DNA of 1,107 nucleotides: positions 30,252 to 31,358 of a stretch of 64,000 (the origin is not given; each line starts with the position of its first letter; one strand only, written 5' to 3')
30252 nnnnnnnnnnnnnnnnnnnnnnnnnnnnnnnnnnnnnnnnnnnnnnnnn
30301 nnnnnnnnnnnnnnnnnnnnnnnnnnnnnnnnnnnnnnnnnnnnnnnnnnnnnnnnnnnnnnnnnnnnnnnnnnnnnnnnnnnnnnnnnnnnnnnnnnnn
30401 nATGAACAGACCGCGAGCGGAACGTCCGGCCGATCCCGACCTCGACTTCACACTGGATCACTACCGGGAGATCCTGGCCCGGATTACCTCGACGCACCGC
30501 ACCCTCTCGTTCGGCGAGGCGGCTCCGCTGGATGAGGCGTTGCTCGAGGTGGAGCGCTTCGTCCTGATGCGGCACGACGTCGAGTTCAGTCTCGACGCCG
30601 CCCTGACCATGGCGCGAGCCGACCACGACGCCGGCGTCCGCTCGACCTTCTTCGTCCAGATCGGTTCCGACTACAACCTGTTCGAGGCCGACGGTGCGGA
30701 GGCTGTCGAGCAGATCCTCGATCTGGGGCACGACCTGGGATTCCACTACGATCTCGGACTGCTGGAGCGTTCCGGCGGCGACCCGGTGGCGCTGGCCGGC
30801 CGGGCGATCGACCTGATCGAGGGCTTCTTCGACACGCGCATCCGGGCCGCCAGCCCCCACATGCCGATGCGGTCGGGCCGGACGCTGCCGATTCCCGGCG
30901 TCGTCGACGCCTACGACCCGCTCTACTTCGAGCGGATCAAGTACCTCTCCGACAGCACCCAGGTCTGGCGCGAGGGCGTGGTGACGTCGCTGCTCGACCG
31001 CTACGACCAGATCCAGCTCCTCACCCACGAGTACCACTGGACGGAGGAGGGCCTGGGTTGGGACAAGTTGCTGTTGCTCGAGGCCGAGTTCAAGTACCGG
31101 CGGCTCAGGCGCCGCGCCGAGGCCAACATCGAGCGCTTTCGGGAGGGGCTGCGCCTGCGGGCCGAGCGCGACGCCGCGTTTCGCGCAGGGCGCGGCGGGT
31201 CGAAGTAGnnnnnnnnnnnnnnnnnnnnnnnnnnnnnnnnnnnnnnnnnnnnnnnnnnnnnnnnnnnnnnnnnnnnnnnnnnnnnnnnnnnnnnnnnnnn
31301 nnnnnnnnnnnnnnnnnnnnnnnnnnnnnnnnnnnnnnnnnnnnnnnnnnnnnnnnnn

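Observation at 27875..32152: Divergent sqdB locus with a MurG/MGD-type glycosyltransferase, a deacetylase-like protein and a FemAB-like GNAT: candidate uncharacterised sulfoquinovose-conjugate pathway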

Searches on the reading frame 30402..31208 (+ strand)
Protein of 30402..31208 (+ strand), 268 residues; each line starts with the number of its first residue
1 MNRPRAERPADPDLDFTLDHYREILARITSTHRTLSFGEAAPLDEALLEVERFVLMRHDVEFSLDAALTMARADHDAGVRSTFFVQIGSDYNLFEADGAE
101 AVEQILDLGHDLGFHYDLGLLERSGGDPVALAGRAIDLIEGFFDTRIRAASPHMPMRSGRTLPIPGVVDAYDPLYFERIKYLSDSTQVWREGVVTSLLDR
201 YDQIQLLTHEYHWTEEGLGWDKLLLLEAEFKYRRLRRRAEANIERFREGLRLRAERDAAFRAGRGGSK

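Call 3: search_protein_families(library=pfam, proteins=[window:30402-31208:+], max_evalue=0.01)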
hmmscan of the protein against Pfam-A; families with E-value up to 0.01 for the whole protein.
window:30402-31208:+ (268 aa): 0 families

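Call 4: search_protein_families(library=ncbifam, proteins=[window:30402-31208:+], max_evalue=0.01)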
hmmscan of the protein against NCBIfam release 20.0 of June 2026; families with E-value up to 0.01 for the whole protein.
window:30402-31208:+ (268 aa): 0 families

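Call 18: search_solved_structures(query=window:30402-31208:+, max_evalue=10)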
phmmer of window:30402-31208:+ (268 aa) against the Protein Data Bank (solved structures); distinct sequences matched with E-value up to 10: 2.
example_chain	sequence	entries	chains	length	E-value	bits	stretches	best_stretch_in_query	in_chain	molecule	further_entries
3bwg_A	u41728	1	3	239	0.9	12.1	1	172-220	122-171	Uncharacterized HTH-type transcriptional regulator yydK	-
2p4q_A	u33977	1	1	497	1.7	11.3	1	65-151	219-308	6-phosphogluconate dehydrogenase, decarboxylating 1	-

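Call 26: find_homologous_proteins(query=window:30402-31208:+, max_evalue=0.001)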
Query window:30402-31208:+ (268 aa): 142 proteins with E <= 0.001 among 6638 candidates; the best 120 are listed.
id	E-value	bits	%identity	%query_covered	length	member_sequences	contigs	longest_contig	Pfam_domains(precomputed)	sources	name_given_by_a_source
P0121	2.9e-163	560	94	100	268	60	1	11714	-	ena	-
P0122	4.7e-162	556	93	100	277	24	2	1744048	-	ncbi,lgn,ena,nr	ncbi:MAG: hypothetical protein OXH32_16500 [Acidobacteria bacterium]|nr:hypothetical protein [Acidob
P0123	7.2e-158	542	93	99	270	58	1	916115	-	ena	-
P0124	3.0e-156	537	91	100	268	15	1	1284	-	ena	-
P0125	8.5e-156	535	91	100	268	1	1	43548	-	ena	-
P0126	3.4e-150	517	88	100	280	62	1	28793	-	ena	-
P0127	4.3e-150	516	90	91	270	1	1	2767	-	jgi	-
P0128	2.1e-147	508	86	99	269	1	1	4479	-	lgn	-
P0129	2.2e-146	504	88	97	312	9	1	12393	-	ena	-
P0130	4.7e-146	503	86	99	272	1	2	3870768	-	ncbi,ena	-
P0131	1.6e-145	501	87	99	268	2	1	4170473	-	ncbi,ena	-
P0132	1.4e-144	498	87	97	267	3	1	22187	-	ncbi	-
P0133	1.4e-144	498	85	94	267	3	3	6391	-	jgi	-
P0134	5.7e-141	487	84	100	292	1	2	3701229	-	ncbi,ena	-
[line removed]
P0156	1.8e-99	350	62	92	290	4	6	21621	-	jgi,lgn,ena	jgi:hypothetical protein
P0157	5.6e-99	349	61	98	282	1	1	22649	-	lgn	-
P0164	3.2e-91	323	58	98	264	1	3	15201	-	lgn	-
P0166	1.5e-89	318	57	96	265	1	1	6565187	-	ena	-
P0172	1.0e-86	309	55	95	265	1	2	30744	-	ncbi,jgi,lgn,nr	ncbi:MAG: hypothetical protein HQ483_08595 [Rhodospirillales bacterium]|nr:hypothetical protein [Rho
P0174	3.2e-86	307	57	95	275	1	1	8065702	-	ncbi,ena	-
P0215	1.3e-60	223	56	69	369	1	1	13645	PF00551.25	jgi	jgi:hypothetical protein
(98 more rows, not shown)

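Call 27: find_encoding_contigs(protein=P0174, flank=8000, max_places=2)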
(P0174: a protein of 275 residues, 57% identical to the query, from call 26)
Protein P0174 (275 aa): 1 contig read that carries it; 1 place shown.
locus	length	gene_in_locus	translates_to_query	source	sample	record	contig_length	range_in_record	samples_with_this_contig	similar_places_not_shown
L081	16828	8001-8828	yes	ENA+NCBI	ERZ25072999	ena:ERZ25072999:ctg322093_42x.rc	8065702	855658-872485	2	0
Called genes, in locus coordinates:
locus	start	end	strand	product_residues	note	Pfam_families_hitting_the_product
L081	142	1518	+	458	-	PF11949:DUF3466 (faint)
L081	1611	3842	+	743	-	PF01743:PolyA_pol, PF12627:PolyA_pol_RNAbd, PF12626:PolyA_pol_arg_C (weak)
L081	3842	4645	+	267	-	PF02548:Pantoate_transf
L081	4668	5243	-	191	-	PF01227:GTP_cyclohydroI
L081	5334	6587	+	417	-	PF01979:Amidohydro_1, PF07969:Amidohydro_3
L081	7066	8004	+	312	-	PF00551:Formyl_trans_N, PF02911:Formyl_trans_C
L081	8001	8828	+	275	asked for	-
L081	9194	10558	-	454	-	PF13520:AA_permease_2, PF00324:AA_permease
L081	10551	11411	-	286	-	PF01436:NHL (faint)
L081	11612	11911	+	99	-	-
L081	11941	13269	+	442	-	PF01979:Amidohydro_1, PF07969:Amidohydro_3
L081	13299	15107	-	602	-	PF00654:Voltage_CLC, PF00571:CBS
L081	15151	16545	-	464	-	-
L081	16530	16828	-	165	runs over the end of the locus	-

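Call 28: find_encoding_contigs(protein=P0166, flank=8000, max_places=2)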
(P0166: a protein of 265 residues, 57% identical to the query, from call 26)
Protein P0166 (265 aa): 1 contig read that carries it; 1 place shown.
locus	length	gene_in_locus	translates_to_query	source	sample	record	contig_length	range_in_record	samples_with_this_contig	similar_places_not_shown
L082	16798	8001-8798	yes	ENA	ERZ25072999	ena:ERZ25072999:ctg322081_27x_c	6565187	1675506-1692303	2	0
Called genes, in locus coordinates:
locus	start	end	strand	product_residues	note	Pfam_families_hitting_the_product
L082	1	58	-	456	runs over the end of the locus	-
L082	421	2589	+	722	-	-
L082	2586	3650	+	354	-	PF02563:Poly_export, PF22461:SLBB_2 (faint), PF10531:SLBB (weak)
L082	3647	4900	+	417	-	-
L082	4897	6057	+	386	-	PF13439:Glyco_transf_4, PF13477:Glyco_trans_4_2 (faint), PF13579:Glyco_trans_4_4, PF00534:Glycos_transf_1, PF13692:Glyco_trans_1_4, PF13524:Glyco_trans_1_2 (weak)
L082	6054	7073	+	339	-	PF01073:3Beta_HSD, PF01370:Epimerase, PF02719:Polysacc_synt_2, PF04321:RmlD_sub_bind, PF07993:NAD_binding_4, PF16363:GDP_Man_Dehyd, PF13460:NAD_binding_10 (weak)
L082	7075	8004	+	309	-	PF00551:Formyl_trans_N, PF02911:Formyl_trans_C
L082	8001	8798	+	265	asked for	-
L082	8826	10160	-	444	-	PF02397:Bac_transf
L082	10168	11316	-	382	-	-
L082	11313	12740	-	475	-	PF01943:Polysacc_synt, PF13440:Polysacc_synt_3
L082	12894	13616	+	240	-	-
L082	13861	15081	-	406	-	PF01370:Epimerase, PF16363:GDP_Man_Dehyd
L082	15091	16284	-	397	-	PF01073:3Beta_HSD, PF01370:Epimerase, PF02719:Polysacc_synt_2, PF04321:RmlD_sub_bind, PF16363:GDP_Man_Dehyd, PF13460:NAD_binding_10 (weak)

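Call 29: find_encoding_contigs(protein=P0172, flank=8000, max_places=2)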
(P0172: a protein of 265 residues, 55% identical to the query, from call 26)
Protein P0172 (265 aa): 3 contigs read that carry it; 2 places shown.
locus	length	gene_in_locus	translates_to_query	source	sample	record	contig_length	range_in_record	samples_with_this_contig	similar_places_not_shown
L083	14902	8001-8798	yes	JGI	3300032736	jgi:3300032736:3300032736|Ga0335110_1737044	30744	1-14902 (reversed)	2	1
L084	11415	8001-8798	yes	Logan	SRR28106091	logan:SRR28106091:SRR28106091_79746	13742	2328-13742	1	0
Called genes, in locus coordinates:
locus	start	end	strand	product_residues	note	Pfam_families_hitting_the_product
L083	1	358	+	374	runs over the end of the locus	PF01408:GFO_IDH_MocA, PF02894:GFO_IDH_MocA_C, PF22725:GFO_IDH_MocA_C3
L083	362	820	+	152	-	PF00903:Glyoxalase, PF13669:Glyoxalase_4 (weak)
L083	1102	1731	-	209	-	-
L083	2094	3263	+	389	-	PF01370:Epimerase, PF16363:GDP_Man_Dehyd, PF02719:Polysacc_synt_2 (faint)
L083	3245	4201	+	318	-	PF04321:RmlD_sub_bind, PF01073:3Beta_HSD, PF01370:Epimerase, PF02719:Polysacc_synt_2, PF07993:NAD_binding_4 (faint), PF13460:NAD_binding_10 (weak), PF16363:GDP_Man_Dehyd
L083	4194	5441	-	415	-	-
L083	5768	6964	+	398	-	-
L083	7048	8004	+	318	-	PF00551:Formyl_trans_N, PF02911:Formyl_trans_C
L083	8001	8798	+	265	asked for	-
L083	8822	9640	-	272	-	PF00535:Glycos_transf_2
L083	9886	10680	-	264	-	PF00089:Trypsin (weak)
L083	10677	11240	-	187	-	PF00226:DnaJ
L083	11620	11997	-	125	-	-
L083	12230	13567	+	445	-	PF00275:EPSP_synthase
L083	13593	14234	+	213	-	PF02224:Cytidylate_kin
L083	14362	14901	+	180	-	PF00575:S1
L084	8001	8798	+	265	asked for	-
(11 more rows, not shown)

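Call 37: predict_structure(alignment_id=A2)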
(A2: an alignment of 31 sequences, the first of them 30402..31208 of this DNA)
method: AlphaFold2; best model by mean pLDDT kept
length: 268 residues; sequences in the alignment: 31
mean_pLDDT: 94.0   pTM: 0.90
mean pLDDT of the five models: 94.0, 93.3, 93.2, 92.8, 91.9
residues with pLDDT >= 90: 234; 70-90: 25; 50-70: 8; < 50: 1
segments of 3 or more residues with pLDDT < 50: none
pLDDT, mean of each block of 10 residues (from residue 1): 68 95 99 99 98 98 96 99 95 95 99 96 95 98 99 86 97 97 93 96 98 93 91 93 95 95 76
secondary structure, 60 per line:
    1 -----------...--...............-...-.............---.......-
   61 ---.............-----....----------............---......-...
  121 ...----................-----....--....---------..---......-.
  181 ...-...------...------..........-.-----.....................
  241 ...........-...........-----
elements in order: H18-31 E33-35 H37-49 E53-59 H64-76 E82-85 H96-107 E111-116 H118-123 H128-143 E149-152 H155-158 H173-178 E180-183 E203-209 H220-251 H253-263

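Call 39: fold_search(model_id=the predicted structure, library=pdb)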
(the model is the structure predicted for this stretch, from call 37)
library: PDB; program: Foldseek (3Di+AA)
matches with E <= 10: 1569; with E <= 0.001: 7
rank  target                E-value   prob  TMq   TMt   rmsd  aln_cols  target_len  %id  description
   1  2vyo                  3.6e-05  1.00  0.42  0.53   8.7       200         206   12  Chitin deacetylase family member from Encephalitozoon cuniculi (released 2008-08-12)
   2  6h8n_B                1.0e-04  1.00  0.39  0.49  17.2       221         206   13  Structure of peptidoglycan deacetylase PdaC from Bacillus subtilis - mutant D285S (released 2019-11-13)
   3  6h8n_A                1.1e-04  1.00  0.36  0.47  17.2       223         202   13  Structure of peptidoglycan deacetylase PdaC from Bacillus subtilis - mutant D285S (released 2019-11-13)
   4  6h8l_A                1.4e-04  1.00  0.35  0.44  17.5       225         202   15  Structure of peptidoglycan deacetylase PdaC from Bacillus subtilis (released 2019-11-13)
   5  6h8l_B                1.5e-04  1.00  0.40  0.50  17.1       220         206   14  Structure of peptidoglycan deacetylase PdaC from Bacillus subtilis (released 2019-11-13)
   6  6hm9                  2.0e-04  1.00  0.38  0.37  11.3       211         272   10  Crystal structure of a BA3943 mutant,a CE4 family pseudoenzyme with restored enzymatic activity. (released 2019-10-09)
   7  2iw0                  7.3e-04  1.00  0.37  0.43  10.0       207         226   16  Structure of the chitin deacetylase from the fungal pathogen Colletotrichum lindemuthianum (released 2006-07-04)
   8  7fbw                  1.8e-03  0.99  0.34  0.46  11.4       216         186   13  Acetylxylan esterase from Caldanaerobacter subterraneus subsp. tengcongensis (released 2021-10-27)
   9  6dq3_A                2.4e-03  1.00  0.38  0.44   4.9       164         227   12  Streptococcus pyogenes deacetylase PplD in complex with acetate (released 2019-05-01)
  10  8qye_MOLB             4.0e-03  0.94  0.31  0.36  13.0       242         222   12  Catalytic core of endo-alpha-N-acetylgalactosaminidase from Bifidobacterium longum (EngBF) concieved by deep networ (released 2024-03-06)
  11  6dq3_B                4.5e-03  1.00  0.40  0.46   4.8       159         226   14  Streptococcus pyogenes deacetylase PplD in complex with acetate (released 2019-05-01)
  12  2j13                  4.8e-03  1.00  0.35  0.45  10.6       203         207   11  Structure of a family 4 carbohydrate esterase from Bacillus anthracis (released 2006-10-03)
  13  2c1i                  5.1e-03  0.96  0.35  0.26  10.8       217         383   14  Structure of Streptococcus pneumoniae peptidoglycan deacetylase (SpPgdA) D 275 N Mutant. (released 2005-09-20)
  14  8ozt_E                6.2e-03  0.51  0.27  0.20  12.7       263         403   10  Crystal Structure of Fucosidase B (released 2024-11-20)
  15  3x43_B                6.6e-03  0.28  0.17  0.15  18.8       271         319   11  Crystal structure of O-ureido-L-serine synthase (released 2015-07-29)
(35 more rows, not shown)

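Call 53: search_solved_structures(query=A2, max_evalue=10)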
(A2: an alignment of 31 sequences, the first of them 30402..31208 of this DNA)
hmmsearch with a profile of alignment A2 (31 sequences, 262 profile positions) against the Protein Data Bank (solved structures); distinct sequences matched with E-value up to 10: 4.
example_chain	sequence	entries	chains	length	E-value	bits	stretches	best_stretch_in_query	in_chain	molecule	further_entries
7bly_A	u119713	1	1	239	0.099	14.9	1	69-122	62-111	Aspergillus niger contig An12c0130, genomic contig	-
2iw0_A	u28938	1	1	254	0.12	14.6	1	66-111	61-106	CHITIN DEACETYLASE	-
1hxh_A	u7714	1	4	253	0.48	12.7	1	30-72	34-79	3BETA/17BETA-HYDROXYSTEROID DEHYDROGENASE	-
2c71_A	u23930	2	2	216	0.89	11.8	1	70-110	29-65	GLYCOSIDE HYDROLASE, FAMILY 11:CLOSTRIDIUM CELLULOSOME ENZYME, DOCKERIN TYPE I:POLYSACCHAR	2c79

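Call 62: find_encoding_contigs(protein=P0156, flank=8000, max_places=1)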
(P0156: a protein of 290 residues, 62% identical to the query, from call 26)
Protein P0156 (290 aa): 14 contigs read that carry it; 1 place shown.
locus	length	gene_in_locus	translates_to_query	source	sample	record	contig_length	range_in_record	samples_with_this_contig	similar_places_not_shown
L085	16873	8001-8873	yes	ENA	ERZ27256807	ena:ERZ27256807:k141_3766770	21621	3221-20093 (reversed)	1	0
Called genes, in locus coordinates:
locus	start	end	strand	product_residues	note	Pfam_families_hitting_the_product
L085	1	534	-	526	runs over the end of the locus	-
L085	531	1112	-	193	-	PF02630:SCO1-SenC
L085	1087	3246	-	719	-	-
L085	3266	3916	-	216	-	-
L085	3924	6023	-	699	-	PF07731:Cu-oxidase_2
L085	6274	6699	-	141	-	PF00210:Ferritin, PF02915:Rubrerythrin (faint)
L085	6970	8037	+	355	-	PF13528:Glyco_trans_1_3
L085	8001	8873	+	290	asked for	-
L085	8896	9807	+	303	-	-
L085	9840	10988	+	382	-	PF01370:Epimerase, PF16363:GDP_Man_Dehyd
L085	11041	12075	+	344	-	PF06723:MreB_Mbl, PF00022:Actin (faint)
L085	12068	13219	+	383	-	PF01817:CM_2, PF02153:PDH_N (weak), PF20463:PDH_C (faint)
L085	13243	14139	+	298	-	PF02146:SIR2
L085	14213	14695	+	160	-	-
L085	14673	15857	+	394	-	-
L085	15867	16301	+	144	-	PF01724:DUF29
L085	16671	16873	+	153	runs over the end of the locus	-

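Call 63: find_encoding_contigs(protein=P0157, flank=8000, max_places=1)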
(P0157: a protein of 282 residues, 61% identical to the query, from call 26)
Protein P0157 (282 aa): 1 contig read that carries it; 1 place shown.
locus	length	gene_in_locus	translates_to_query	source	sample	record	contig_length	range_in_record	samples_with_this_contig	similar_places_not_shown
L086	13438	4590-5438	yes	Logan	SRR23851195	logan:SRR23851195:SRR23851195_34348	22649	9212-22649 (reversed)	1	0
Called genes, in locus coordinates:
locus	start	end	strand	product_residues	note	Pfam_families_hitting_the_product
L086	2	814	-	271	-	?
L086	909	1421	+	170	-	PF02870:Methyltransf_1N (weak), PF01035:DNA_binding_1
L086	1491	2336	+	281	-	PF02535:Zip (weak)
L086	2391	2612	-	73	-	PF04024:PspC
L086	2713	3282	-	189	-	-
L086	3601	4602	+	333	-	PF13528:Glyco_trans_1_3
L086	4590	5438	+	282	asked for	-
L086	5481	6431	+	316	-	PF13527:Acetyltransf_9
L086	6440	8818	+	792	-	PF03176:MMPL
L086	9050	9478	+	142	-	-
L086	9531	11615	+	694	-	PF07584:BatA, PF00092:VWA (weak), PF13519:VWA_2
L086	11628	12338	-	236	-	PF01182:Glucosamine_iso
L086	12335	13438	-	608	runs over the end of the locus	PF03372:Exo_endo_phos, PF19580:Exo_endo_phos_3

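Call 64: find_encoding_contigs(protein=P0164, flank=8000, max_places=1)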
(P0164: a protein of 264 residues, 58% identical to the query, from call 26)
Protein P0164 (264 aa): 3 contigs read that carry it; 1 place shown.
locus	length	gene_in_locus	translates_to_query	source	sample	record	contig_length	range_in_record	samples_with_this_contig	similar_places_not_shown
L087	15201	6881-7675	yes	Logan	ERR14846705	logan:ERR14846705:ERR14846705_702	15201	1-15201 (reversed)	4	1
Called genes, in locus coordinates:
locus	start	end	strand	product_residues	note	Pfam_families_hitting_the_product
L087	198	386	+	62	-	-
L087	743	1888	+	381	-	PF01370:Epimerase, PF16363:GDP_Man_Dehyd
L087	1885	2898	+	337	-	PF01073:3Beta_HSD, PF01370:Epimerase, PF02719:Polysacc_synt_2, PF04321:RmlD_sub_bind, PF07993:NAD_binding_4, PF16363:GDP_Man_Dehyd, PF13460:NAD_binding_10 (weak)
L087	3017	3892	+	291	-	PF00535:Glycos_transf_2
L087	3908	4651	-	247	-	PF13489:Methyltransf_23, PF01209:Ubie_methyltran (weak), PF07021:MetW, PF05724:TPMT, PF13649:Methyltransf_25, PF13847:Methyltransf_31, PF08241:Methyltransf_11, PF08242:Methyltransf_12, +2 more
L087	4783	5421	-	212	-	PF13489:Methyltransf_23, PF01209:Ubie_methyltran, PF13649:Methyltransf_25, PF08241:Methyltransf_11, PF08242:Methyltransf_12 (faint), PF13847:Methyltransf_31 (weak)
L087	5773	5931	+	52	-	-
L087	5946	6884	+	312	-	PF00551:Formyl_trans_N, PF02911:Formyl_trans_C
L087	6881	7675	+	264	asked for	-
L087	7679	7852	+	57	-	-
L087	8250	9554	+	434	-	-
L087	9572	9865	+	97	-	-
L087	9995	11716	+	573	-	-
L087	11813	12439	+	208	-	-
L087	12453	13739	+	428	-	-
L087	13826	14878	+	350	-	PF05368:NmrA, PF00106:adh_short, PF01073:3Beta_HSD, PF01370:Epimerase, PF02719:Polysacc_synt_2, PF04321:RmlD_sub_bind, PF13460:NAD_binding_10, PF16363:GDP_Man_Dehyd, +1 more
